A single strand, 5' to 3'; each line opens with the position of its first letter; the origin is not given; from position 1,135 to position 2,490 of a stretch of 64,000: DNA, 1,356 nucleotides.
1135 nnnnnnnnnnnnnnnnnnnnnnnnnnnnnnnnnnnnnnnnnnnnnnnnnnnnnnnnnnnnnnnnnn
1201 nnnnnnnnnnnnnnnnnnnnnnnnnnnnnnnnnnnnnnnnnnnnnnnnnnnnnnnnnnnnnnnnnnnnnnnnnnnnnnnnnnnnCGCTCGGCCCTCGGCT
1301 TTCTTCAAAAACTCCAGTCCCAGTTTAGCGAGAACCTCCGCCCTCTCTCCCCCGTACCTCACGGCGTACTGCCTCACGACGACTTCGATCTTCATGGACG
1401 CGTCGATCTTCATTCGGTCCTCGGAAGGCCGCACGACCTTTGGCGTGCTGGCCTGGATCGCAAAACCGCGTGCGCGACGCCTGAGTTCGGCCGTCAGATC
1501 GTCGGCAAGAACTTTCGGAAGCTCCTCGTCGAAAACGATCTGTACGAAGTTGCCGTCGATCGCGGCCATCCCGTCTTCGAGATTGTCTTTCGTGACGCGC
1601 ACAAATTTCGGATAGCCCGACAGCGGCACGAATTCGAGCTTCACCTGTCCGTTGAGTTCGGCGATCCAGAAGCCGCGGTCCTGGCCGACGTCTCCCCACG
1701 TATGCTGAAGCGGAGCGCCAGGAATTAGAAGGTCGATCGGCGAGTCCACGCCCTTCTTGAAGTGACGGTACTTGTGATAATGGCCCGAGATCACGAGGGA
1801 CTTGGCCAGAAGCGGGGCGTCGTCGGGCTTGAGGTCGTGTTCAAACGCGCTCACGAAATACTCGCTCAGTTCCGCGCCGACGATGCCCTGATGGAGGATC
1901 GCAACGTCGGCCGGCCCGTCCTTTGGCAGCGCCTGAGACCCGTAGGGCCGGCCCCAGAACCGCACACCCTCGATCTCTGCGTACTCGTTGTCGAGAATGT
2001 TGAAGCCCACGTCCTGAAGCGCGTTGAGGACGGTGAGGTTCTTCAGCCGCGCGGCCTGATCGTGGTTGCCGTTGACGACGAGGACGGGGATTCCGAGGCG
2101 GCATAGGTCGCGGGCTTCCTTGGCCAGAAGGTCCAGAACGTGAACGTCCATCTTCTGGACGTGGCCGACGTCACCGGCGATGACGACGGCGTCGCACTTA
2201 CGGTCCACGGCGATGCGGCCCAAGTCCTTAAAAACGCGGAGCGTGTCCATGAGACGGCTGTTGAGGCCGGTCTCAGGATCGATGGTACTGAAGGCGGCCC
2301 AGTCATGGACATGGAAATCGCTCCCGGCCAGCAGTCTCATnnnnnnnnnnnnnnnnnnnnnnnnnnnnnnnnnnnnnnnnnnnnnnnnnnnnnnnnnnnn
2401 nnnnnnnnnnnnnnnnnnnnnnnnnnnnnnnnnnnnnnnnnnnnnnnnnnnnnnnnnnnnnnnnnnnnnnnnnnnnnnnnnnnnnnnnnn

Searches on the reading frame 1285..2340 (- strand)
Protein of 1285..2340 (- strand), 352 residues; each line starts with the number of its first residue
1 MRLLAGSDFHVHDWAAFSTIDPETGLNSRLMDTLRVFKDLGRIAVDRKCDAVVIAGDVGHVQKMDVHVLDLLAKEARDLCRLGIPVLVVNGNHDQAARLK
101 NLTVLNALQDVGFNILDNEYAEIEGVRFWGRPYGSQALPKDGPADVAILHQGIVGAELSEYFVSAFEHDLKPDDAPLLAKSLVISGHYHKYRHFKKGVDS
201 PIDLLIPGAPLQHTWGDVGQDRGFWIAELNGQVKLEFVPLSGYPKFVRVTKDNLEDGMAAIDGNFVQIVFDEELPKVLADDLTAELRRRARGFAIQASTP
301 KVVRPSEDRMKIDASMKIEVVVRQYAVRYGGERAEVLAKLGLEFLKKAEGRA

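Call 17: search_protein_families(library=pfam, proteins=[window:1285-2340:-], max_evalue=0.001)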
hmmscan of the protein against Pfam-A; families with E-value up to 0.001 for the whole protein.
window:1285-2340:- (352 aa): 2 families
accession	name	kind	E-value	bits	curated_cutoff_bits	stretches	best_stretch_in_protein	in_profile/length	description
PF00149.33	Metallophos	-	7.4e-08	33.5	21.5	1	1-191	1-191/191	Calcineurin-like phosphoesterase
PF12850.12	Metallophos_2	-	2.6e-06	27.9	27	1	1-214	1-139/154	Calcineurin-like phosphoesterase superfamily domain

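Call 18: search_protein_families(library=phrogs, proteins=[window:1285-2340:-], max_evalue=0.001)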
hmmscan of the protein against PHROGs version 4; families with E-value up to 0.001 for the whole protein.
window:1285-2340:- (352 aa): 3 families
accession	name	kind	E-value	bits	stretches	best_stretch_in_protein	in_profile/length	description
phrog_100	-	DNA, RNA and nucleotide metabolism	5.1e-40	138.7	1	1-349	29-376/989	SbcD-like subunit of palindrome specific endonuclease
phrog_1649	-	other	2e-10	40.8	1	2-130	37-144/308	metallo-phosphoesterase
phrog_34949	-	unknown function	2.6e-09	38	1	7-96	9-99/243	-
